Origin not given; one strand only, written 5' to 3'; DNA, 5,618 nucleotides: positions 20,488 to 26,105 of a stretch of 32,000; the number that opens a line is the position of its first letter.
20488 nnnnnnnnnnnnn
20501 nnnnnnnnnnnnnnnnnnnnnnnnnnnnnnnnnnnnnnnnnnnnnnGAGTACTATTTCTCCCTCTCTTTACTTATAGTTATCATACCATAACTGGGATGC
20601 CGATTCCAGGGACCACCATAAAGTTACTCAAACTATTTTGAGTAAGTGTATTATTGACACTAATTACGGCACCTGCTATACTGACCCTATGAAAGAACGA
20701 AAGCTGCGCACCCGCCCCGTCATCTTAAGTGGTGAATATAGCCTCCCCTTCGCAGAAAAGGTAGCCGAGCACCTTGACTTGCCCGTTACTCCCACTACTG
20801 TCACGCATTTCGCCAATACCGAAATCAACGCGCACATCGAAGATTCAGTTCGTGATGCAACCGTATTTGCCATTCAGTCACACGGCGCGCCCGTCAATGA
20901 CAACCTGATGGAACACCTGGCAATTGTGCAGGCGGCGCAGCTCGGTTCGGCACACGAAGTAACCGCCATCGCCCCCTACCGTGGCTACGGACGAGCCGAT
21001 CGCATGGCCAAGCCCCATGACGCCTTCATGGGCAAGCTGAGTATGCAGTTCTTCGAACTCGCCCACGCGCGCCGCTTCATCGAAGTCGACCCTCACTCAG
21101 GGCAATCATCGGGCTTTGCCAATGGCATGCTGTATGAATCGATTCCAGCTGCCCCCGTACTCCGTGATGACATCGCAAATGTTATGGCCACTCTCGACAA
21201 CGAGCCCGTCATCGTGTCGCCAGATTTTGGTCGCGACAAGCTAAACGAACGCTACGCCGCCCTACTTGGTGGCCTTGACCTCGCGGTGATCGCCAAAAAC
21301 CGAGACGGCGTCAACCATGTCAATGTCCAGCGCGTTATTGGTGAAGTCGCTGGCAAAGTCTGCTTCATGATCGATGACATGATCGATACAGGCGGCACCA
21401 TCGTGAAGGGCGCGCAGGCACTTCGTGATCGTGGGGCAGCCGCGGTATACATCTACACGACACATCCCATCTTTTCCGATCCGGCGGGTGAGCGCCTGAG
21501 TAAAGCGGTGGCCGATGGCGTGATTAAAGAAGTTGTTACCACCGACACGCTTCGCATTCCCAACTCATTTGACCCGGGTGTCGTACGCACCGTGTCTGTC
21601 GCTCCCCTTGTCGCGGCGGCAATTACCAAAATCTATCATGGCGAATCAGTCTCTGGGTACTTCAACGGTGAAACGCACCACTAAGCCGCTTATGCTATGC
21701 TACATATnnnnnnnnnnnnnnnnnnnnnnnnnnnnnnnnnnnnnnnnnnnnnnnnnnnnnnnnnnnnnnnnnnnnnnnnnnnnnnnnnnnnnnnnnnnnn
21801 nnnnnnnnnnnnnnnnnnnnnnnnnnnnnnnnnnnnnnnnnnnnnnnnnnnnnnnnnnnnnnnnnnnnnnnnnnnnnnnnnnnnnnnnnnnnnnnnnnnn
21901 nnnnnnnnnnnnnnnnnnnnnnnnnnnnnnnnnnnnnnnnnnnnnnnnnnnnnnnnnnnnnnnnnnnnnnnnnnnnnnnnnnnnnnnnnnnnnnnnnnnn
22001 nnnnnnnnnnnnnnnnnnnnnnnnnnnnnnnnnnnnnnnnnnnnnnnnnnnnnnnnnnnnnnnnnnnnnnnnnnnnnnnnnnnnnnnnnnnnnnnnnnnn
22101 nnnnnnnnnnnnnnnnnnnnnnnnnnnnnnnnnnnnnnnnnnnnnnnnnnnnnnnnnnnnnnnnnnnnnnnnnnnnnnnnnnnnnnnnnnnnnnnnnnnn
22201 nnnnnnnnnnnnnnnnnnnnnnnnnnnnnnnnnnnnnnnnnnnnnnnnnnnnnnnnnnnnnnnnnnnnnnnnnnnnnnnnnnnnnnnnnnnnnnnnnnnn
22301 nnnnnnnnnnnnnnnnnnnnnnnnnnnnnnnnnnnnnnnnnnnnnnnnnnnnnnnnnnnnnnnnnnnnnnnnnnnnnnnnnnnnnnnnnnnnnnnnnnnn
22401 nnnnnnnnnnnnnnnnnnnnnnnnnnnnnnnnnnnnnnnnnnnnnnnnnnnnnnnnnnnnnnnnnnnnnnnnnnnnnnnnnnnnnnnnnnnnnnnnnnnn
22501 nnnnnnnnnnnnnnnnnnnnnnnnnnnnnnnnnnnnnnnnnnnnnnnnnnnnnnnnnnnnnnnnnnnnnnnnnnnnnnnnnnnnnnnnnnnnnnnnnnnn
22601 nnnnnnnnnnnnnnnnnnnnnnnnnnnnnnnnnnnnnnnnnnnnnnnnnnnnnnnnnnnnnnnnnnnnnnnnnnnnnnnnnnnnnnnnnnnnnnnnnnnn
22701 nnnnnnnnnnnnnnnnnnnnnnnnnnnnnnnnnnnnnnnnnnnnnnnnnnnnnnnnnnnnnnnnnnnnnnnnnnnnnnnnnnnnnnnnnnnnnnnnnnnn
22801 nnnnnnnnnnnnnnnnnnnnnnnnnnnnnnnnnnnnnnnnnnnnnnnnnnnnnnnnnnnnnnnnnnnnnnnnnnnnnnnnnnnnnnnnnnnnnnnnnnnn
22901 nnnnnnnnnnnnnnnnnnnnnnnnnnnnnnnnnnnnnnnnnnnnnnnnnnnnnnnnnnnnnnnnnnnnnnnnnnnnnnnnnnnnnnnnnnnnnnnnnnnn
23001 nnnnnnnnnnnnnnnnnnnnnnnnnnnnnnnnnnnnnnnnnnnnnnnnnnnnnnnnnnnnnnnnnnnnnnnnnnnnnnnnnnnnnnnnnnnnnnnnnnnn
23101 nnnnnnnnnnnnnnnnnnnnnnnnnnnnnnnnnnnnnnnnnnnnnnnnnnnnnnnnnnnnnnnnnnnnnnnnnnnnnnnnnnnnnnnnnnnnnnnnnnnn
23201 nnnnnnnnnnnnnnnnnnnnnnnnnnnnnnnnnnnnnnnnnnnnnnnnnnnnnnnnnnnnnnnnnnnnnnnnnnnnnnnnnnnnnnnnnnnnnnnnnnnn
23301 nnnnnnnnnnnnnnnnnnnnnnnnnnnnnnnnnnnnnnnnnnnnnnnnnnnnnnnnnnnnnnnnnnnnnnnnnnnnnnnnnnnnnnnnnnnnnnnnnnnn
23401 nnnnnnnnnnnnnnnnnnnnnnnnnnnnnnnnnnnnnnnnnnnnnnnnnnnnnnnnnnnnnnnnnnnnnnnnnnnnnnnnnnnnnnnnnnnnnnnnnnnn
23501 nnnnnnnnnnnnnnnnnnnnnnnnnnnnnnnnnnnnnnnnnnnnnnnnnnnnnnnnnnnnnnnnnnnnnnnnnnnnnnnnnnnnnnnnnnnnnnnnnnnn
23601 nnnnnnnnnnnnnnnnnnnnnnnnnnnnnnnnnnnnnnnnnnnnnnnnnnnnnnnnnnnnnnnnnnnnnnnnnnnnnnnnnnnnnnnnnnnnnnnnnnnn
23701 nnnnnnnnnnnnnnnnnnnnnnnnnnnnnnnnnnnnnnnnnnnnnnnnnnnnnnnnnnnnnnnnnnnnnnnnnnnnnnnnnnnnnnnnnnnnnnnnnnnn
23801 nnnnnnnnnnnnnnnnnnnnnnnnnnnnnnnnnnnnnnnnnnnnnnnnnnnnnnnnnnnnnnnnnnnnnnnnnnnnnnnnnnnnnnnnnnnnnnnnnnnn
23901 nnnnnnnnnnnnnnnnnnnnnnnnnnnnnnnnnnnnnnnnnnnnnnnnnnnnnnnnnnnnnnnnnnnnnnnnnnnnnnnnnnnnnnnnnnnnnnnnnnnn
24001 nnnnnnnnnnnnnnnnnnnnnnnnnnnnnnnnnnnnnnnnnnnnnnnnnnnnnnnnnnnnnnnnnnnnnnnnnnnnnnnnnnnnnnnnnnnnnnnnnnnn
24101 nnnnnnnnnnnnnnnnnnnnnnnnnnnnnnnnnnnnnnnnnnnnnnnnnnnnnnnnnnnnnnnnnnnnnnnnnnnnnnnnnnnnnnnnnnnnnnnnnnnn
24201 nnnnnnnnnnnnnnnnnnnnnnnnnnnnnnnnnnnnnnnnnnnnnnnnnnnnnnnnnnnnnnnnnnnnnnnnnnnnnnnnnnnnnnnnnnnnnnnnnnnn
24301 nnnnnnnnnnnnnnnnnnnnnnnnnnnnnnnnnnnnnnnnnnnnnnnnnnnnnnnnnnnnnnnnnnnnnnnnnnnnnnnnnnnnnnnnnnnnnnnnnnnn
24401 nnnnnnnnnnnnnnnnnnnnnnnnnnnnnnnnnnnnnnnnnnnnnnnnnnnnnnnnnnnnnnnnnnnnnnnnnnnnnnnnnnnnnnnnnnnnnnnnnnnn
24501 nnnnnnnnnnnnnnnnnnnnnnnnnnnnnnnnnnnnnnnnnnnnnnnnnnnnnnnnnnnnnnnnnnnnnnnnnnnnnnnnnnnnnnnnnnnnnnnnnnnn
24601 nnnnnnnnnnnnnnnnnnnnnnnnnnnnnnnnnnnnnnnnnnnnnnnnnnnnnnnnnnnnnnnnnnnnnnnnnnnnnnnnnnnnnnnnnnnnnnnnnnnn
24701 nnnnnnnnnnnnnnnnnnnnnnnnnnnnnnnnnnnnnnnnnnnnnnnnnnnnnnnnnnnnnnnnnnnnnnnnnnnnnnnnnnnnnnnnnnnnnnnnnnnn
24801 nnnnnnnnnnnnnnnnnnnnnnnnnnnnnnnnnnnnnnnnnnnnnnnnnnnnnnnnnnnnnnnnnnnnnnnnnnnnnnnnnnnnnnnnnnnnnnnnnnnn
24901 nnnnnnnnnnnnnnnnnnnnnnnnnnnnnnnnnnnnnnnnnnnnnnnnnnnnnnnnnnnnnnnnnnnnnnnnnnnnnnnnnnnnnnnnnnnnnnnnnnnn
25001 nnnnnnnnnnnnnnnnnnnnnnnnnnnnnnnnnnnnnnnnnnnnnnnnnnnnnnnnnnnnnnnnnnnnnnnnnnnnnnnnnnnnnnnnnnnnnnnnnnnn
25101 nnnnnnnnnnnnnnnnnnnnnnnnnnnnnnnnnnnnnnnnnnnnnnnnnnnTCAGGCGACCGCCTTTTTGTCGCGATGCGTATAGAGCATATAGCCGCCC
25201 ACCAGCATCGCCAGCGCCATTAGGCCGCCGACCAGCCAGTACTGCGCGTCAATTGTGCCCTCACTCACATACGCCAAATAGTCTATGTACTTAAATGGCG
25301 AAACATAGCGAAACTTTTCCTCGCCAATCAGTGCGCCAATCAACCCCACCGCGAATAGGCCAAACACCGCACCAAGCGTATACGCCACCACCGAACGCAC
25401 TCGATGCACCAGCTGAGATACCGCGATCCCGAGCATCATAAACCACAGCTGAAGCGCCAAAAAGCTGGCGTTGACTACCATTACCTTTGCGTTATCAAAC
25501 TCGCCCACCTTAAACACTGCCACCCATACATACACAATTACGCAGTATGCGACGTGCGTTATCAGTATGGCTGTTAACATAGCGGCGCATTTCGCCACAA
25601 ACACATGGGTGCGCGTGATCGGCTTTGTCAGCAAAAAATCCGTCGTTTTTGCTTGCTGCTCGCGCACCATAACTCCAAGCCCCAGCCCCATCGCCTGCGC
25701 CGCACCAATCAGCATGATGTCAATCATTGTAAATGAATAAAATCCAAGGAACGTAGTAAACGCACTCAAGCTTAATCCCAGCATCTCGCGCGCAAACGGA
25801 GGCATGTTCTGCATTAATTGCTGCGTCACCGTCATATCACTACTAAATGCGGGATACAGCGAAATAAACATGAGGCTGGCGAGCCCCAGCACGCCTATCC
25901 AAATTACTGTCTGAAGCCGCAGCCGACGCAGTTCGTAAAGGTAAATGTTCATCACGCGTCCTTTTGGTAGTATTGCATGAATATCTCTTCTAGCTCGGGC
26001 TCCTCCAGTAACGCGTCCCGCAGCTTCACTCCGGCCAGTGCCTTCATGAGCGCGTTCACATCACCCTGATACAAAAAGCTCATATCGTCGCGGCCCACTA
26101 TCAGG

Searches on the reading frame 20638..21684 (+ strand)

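Call 8: search_protein_families(library=pfam, proteins=[window:20638-21684:+], max_evalue=0.01)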
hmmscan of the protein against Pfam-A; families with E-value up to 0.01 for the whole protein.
window:20638-21684:+ (348 aa): 4 families
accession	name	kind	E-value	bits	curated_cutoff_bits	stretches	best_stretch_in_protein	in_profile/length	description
PF13793.12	Pribosyltran_N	-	6.4e-31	107.1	25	1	28-140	2-114/117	N-terminal domain of ribose phosphate pyrophosphokinase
PF14572.12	Pribosyl_synth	-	4.5e-20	72.8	27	1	232-342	76-183/184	Phosphoribosyl synthetase-associated domain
PF00156.33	Pribosyltran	-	1.2e-11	44.7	26.3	1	179-299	15-144/158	Phosphoribosyl transferase domain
PF14681.12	UPRTase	-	0.0077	16.2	27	0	235-292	116-173/206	Uracil phosphoribosyltransferase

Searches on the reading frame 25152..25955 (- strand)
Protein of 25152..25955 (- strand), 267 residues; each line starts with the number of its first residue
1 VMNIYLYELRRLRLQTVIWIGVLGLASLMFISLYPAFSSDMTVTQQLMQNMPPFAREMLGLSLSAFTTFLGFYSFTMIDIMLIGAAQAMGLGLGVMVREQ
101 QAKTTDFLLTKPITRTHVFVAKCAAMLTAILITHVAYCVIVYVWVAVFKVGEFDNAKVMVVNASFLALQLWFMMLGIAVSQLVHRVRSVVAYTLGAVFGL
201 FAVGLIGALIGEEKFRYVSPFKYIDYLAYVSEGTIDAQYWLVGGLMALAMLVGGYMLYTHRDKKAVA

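Call 8: search_protein_families(library=pfam, proteins=[window:25152-25955:-], max_evalue=0.01)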
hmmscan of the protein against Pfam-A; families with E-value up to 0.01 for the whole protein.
window:25152-25955:- (267 aa): 4 families
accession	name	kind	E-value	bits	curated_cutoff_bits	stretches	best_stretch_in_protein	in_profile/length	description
PF12679.13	ABC2_membrane_2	-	7.2e-14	52.1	27.2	1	2-262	1-282/283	ABC-2 family transporter protein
PF12730.13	ABC2_membrane_4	-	0.0002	21.8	27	1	8-198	5-175/179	ABC-2 family transporter protein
PF13346.12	ABC2_membrane_5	-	0.00032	20.7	25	1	64-217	19-170/205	ABC-2 family transporter protein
PF08636.15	Pkr1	-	0.0074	16.8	27.7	0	140-185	4-47/73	ER protein Pkr1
